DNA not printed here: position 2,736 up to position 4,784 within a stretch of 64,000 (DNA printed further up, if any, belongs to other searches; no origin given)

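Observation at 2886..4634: Divergent acyl-CoA mutase catalytic subunit, separated from its B12-binding partner by two genes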

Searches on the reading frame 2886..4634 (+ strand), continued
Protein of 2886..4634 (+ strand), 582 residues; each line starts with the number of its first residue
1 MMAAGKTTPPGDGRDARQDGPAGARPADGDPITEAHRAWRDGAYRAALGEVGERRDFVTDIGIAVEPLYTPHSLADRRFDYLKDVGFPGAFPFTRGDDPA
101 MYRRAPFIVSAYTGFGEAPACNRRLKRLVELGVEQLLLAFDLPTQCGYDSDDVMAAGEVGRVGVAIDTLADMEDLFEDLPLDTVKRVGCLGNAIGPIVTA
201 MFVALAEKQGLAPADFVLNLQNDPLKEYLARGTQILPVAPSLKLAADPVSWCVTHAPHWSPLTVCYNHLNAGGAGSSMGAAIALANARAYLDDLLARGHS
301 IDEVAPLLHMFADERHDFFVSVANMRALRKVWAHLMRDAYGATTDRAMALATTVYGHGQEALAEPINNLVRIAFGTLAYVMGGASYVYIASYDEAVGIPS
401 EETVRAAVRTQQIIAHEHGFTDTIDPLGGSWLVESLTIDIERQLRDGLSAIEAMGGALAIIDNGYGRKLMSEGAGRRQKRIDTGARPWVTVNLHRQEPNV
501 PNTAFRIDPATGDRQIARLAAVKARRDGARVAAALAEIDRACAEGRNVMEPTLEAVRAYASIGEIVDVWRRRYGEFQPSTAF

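Call 44: find_encoding_contigs(protein=P0119, flank=10000, max_places=2)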
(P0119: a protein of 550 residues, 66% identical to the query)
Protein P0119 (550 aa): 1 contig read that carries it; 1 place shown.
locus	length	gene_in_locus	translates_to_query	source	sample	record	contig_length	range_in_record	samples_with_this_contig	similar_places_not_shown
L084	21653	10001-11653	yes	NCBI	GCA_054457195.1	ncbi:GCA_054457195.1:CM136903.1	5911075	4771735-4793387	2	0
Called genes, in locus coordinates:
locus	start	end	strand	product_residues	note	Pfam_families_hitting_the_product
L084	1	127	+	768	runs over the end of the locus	PF04055:Radical_SAM, PF19288:CofH_C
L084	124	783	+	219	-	PF03446:NAD_binding_2 (weak), PF03807:F420_oxidored, PF07991:KARI_N, PF02153:PDH_N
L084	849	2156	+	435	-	PF03572:Peptidase_S41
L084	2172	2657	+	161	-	PF12802:MarR_2, PF25212:HVO_A0114 (faint), PF01047:MarR (weak), PF13463:HTH_27 (weak)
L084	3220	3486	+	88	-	-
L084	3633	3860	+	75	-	PF01555:N6_N4_Mtase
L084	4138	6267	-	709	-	PF07715:Plug, PF00593:TonB_dep_Rec_b-barrel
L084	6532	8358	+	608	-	PF01979:Amidohydro_1 (faint), PF07969:Amidohydro_3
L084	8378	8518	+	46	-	-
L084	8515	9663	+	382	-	PF06441:EHN, PF00561:Abhydrolase_1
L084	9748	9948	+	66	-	-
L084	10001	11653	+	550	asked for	PF01642:MM_CoA_mutase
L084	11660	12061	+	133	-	PF02310:B12-binding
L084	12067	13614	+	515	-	PF00501:AMP-binding, PF13193:AMP-binding_C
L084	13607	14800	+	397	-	PF00108:Thiolase_N, PF00109:ketoacyl-synt (weak), PF02803:Thiolase_C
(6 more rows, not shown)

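Call 47: search_protein_families(library=pfam, proteins=[L054:4-690:+, L054:5595-7010:+, L054:6964-7284:+, L054:7274-8473:+, L054:12072-13250:+, L057:14183-15046:+, L057:15359-16957:+, L055:11991-13163:+, L055:13240-14505:+, L056:15346-16236:+], max_evalue=0.001)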
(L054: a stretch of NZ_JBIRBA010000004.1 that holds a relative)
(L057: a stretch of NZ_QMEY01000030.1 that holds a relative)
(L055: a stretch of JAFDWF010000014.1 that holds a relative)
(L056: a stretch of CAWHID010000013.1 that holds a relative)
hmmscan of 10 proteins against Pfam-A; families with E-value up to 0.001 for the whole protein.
L054:4-690:+ (228 aa): 1 family
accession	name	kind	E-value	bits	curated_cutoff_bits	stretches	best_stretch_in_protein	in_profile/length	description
PF20256.3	MoCoBD_2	-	2.3e-33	116.4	27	1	4-145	151-283/283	Molybdopterin cofactor-binding domain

L054:5595-7010:+ (471 aa): 8 families
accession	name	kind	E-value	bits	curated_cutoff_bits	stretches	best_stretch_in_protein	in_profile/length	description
PF13510.11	Fer2_4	-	6.2e-29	100.3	22.8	1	6-84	3-80/82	2Fe-2S iron-sulfur cluster binding domain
PF07992.20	Pyr_redox_2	-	2.4e-13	50.6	26.1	1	151-382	2-245/291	Pyridine nucleotide-disulphide oxidoreductase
PF12831.13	FAD_oxidored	-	5.1e-11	43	27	1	151-193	1-43/416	FAD dependent oxidoreductase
PF13450.12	NAD_binding_8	-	1e-06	29.4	21.9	1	154-194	1-41/68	NAD(P)-binding Rossmann-like domain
PF00890.30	FAD_binding_2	-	1.1e-05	25.3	20.4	1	151-196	1-44/414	FAD binding domain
PF13738.12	Pyr_redox_3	-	8.7e-05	22.3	30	0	153-176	1-26/305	Pyridine nucleotide-disulphide oxidoreductase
PF00070.33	Pyr_redox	-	0.00029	21.7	22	0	152-203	2-52/82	Pyridine nucleotide-disulphide oxidoreductase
PF01946.23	Thi4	-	0.00059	19.6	26.2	1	149-188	17-57/235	Thi4 family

L054:6964-7284:+ (106 aa): 2 families
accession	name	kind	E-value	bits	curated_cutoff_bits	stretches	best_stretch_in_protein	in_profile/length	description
PF17806.6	SO_alpha_A3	-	2.4e-17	63.5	23.1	1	17-99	3-86/87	Sarcosine oxidase A3 domain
PF04324.20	Fer2_BFD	-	1.2e-09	38.8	26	1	20-71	2-50/50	BFD-like [2Fe-2S] binding domain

L054:7274-8473:+ (399 aa): 5 families
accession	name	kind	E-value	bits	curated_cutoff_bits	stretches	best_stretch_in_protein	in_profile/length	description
PF01266.30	DAO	-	1.3e-64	219.4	27.9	1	17-359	2-352/353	FAD dependent oxidoreductase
PF12831.13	FAD_oxidored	-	4.7e-06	26.6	27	1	17-227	2-156/416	FAD dependent oxidoreductase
PF07992.20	Pyr_redox_2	-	6.4e-06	26.2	26.1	0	17-46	145-173/291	Pyridine nucleotide-disulphide oxidoreductase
PF13454.12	NAD_binding_9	-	5.3e-05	23.7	21.8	0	18-52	1-38/155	FAD-NAD(P)-binding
PF13450.12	NAD_binding_8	-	9.6e-05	23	21.9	1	19-46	1-27/68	NAD(P)-binding Rossmann-like domain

L054:12072-13250:+ (392 aa): 5 families
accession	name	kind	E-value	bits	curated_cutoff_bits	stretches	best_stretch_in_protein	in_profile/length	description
PF22691.2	Thiolase_C_1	-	2.2e-37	128.4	28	1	260-375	22-136/144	Thiolase C-terminal domain-like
PF00108.29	Thiolase_N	-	7.9e-16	58.6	26.4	1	5-224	1-258/260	Thiolase, N-terminal domain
PF02803.24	Thiolase_C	-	7.1e-12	45.5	27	1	260-354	26-102/123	Thiolase, C-terminal domain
PF08545.16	ACP_syn_III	-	7e-06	26.3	24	1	83-117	3-37/80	3-Oxoacyl-[acyl-carrier-protein (ACP)] synthase III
PF02801.28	Ketoacyl-synt_C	-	0.00027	21.3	20.8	0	238-283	4-52/119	Beta-ketoacyl synthase, C-terminal domain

L057:14183-15046:+ (287 aa): 2 families
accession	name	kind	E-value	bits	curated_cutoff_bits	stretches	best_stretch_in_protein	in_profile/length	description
PF00941.27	FAD_binding_5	-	4.5e-37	127.9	27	1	6-170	3-169/170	FAD binding domain in molybdopterin dehydrogenase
PF03450.22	CO_deh_flav_C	-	4.3e-19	69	25.5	1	179-274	5-99/102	CO dehydrogenase flavoprotein C-terminal domain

L057:15359-16957:+ (532 aa): 1 family
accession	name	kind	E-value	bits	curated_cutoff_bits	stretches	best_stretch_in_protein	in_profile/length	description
PF07929.16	PRiA4_ORF3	-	4.6e-29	101.8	26.6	1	378-497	2-131/173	Plasmid pRiA4b ORF-3-like protein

L055:11991-13163:+ (390 aa): 5 families
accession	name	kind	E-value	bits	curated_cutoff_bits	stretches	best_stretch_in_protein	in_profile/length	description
PF22691.2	Thiolase_C_1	-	9.5e-41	139.3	28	1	259-375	23-138/144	Thiolase C-terminal domain-like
PF00108.29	Thiolase_N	-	3.2e-17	63.2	26.4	1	7-224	3-258/260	Thiolase, N-terminal domain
PF02803.24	Thiolase_C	-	2.3e-10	40.6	27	1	260-351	28-101/123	Thiolase, C-terminal domain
PF08545.16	ACP_syn_III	-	7.9e-07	29.3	24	1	83-127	3-49/80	3-Oxoacyl-[acyl-carrier-protein (ACP)] synthase III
PF00109.32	ketoacyl-synt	-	6.1e-05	23.2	20.8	1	79-118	166-205/252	Beta-ketoacyl synthase, N-terminal domain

L055:13240-14505:+ (421 aa): 9 families
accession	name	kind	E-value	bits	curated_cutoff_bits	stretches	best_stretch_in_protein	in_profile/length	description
PF03308.22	MeaB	-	1.1e-85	287.3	23.1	1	128-383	1-264/273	Methylmalonyl Co-A mutase-associated GTPase MeaB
PF01656.29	CbiA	-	1.9e-07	31.5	25.4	1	166-258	9-54/125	CobQ/CobB/MinD/ParA nucleotide binding domain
PF13604.12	AAA_30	-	4.8e-06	26.9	27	1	152-192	14-54/191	AAA domain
PF03029.23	ATP_bind_1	-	1.4e-05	25.4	27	1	162-196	2-36/240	Conserved hypothetical ATP binding protein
PF02492.25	cobW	-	7.8e-05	22.8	20.7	0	158-191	2-34/180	CobW/HypB/UreG, nucleotide-binding domain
PF13191.12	AAA_16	-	0.00011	23.1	32.6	1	143-197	10-68/167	AAA ATPase domain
PF00005.33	ABC_tran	-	0.00024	22.1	25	1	156-183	11-38/137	ABC transporter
PF01926.29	MMR_HSR1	-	0.00048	20.7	21.9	0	159-277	2-83/113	50S ribosome-binding GTPase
PF25199.1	nSTAND_NTPase5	-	0.00068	19.9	34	0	130-199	13-83/145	Novel STAND NTPase 5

L056:15346-16236:+ (296 aa): 2 families
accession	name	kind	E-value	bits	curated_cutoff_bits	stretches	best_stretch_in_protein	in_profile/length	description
PF00941.27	FAD_binding_5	-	1.7e-38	132.6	27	1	11-179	2-169/170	FAD binding domain in molybdopterin dehydrogenase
PF03450.22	CO_deh_flav_C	-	8.3e-16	58.4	25.5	1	191-284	7-100/102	CO dehydrogenase flavoprotein C-terminal domain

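Call 50: search_protein_families(library=pfam, proteins=[L062:2297-3268:+, L062:3249-4253:+, L062:4326-5549:+, L062:5862-6923:-, L062:6927-8150:-, L062:8573-9961:+, L062:12126-13748:+, L062:15796-17187:+, L062:17971-20187:+, L062:20254-21309:+], max_evalue=0.0001)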
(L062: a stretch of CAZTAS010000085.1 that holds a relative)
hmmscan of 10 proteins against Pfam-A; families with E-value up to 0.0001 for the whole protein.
L062:2297-3268:+ (323 aa): 2 families
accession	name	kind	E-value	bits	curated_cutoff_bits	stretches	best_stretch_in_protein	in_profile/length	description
PF00676.26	E1_dh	-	2.9e-84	283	22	1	15-312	4-299/300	Dehydrogenase E1 component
PF02775.26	TPP_enzyme_C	-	4e-05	23.9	21.9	0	110-233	25-150/151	Thiamine pyrophosphate enzyme, C-terminal TPP binding domain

L062:3249-4253:+ (334 aa): 2 families
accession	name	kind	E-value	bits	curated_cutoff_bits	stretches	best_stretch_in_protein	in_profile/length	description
PF02779.29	Transket_pyr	-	8.9e-41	139.9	27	1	14-183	2-168/174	Transketolase, pyrimidine binding domain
PF02780.25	Transketolase_C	-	6.5e-40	136.3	25.9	1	203-325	1-124/124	Transketolase, C-terminal domain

L062:4326-5549:+ (407 aa): 3 families
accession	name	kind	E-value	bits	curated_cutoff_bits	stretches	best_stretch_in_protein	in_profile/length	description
PF00198.28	2-oxoacid_dh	-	1.9e-79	266.9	23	1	178-403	5-231/232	2-oxoacid dehydrogenases acyltransferase (catalytic domain)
PF02817.22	E3_binding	-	4.2e-16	59.3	23.7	1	123-158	1-36/36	e3 binding domain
PF00364.28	Biotin_lipoyl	-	1.6e-14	53.9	22.1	1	4-76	2-73/73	Biotin-requiring enzyme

L062:5862-6923:- (353 aa): 1 family
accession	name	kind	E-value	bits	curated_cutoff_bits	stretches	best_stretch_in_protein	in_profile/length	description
PF03480.18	DctP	-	6e-41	141.1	23.4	1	54-325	12-283/286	Bacterial extracellular solute-binding protein, family 7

L062:6927-8150:- (407 aa): 1 family
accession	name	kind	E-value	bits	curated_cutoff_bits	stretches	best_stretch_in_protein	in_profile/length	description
PF03480.18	DctP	-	1.1e-44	153.4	23.4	1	95-377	2-284/286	Bacterial extracellular solute-binding protein, family 7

L062:8573-9961:+ (462 aa): 2 families
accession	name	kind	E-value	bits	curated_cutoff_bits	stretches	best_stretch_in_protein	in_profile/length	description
PF03972.19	MmgE_PrpD_N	-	6.6e-59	199.5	32.1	1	19-260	2-240/244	MmgE/PrpD N-terminal domain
PF19305.4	MmgE_PrpD_C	-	1.4e-08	35.2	32.1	1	282-399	1-123/173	MmgE/PrpD C-terminal domain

L062:12126-13748:+ (540 aa): 2 families
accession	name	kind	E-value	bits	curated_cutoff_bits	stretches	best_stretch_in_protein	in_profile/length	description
PF00501.34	AMP-binding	-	2.1e-77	260.9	29.9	1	29-390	2-384/384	AMP-binding enzyme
PF13193.12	AMP-binding_C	-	1.3e-12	48.9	24.5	1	440-515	1-76/76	AMP-binding enzyme C-terminal domain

L062:15796-17187:+ (463 aa): 2 families
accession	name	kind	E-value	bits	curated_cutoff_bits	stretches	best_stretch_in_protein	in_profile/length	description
PF03972.19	MmgE_PrpD_N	-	1.9e-67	227.5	32.1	1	8-247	2-240/244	MmgE/PrpD N-terminal domain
PF19305.4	MmgE_PrpD_C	-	1.2e-39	136.4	32.1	1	271-435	1-160/173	MmgE/PrpD C-terminal domain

L062:17971-20187:+ (738 aa): 2 families
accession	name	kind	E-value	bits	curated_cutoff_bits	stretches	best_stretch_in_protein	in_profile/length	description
PF00384.28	Molybdopterin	-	3.9e-55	187.7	24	1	65-510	1-353/353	Molybdopterin oxidoreductase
PF01568.27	Molydop_binding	-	7.7e-26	90.7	26.8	1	619-727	1-105/110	Molydopterin dinucleotide binding domain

L062:20254-21309:+ (351 aa): 1 family
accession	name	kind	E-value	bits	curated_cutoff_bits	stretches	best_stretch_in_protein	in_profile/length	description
PF01208.23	URO-D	-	7.1e-13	48.7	23.9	1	5-228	4-234/346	Uroporphyrinogen decarboxylase (URO-D)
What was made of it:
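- Tried and rejected: The HydAB-linked 'ELYAGF' clade that I suspected to be iaa-like (L062) turned out to sit among 2-oxoacid dehydrogenase, PrpD and TRAP genes instead (call 50).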
